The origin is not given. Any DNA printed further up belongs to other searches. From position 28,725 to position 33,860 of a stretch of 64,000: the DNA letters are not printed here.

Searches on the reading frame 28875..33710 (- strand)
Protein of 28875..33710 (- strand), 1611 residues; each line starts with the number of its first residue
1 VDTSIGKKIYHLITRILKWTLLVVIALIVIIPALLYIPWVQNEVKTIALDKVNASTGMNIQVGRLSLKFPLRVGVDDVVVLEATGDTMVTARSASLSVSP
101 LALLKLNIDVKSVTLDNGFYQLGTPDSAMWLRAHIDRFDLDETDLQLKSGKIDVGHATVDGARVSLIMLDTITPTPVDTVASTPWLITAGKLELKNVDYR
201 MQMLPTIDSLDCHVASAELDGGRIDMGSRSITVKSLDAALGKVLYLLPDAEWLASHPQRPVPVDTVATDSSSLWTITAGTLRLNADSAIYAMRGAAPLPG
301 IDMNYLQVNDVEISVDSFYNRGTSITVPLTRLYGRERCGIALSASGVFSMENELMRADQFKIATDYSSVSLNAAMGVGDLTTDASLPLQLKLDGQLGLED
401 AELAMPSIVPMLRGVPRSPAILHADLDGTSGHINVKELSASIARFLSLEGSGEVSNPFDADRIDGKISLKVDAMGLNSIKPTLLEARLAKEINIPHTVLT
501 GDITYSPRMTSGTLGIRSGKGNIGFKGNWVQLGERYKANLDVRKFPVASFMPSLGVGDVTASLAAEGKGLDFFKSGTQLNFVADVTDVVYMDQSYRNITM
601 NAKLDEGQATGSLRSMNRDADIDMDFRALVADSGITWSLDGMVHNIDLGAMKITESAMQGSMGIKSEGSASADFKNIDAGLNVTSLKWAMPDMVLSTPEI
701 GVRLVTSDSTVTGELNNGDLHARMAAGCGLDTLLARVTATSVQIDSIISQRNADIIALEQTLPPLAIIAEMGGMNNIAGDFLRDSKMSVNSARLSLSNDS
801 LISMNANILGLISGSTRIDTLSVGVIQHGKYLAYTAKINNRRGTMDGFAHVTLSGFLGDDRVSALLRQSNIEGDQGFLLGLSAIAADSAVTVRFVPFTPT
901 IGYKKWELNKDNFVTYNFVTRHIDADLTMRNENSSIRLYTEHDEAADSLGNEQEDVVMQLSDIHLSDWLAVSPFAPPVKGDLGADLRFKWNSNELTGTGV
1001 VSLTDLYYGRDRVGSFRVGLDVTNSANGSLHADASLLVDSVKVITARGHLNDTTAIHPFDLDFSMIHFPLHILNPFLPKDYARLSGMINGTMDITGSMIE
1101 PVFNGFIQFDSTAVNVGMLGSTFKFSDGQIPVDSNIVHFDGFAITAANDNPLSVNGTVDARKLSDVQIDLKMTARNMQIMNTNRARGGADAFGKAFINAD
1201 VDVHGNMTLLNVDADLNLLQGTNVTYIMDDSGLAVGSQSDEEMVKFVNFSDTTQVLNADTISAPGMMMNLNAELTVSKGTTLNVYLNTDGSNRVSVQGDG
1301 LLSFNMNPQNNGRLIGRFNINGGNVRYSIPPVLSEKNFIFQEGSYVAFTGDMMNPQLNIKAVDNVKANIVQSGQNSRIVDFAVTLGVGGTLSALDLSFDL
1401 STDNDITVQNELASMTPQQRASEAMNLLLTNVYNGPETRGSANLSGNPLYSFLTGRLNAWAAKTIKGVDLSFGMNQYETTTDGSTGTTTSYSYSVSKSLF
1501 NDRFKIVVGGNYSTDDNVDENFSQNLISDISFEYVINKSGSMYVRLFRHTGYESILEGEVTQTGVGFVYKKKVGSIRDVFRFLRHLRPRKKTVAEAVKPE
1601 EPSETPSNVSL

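Call 99: search_protein_families(library=pfam, proteins=[window:28875-33710:-], max_evalue=0.00001)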
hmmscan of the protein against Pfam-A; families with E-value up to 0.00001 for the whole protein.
window:28875-33710:- (1611 aa): 2 families
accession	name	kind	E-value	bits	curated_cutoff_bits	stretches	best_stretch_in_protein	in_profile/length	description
PF04357.19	TamB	-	1.2e-41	143.7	22.4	1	1145-1571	4-379/381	TamB, inner membrane protein subunit of TAM complex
PF05359.17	DUF748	-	1.1e-07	30.8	50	0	14-117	12-114/1037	Domain of Unknown Function (DUF748)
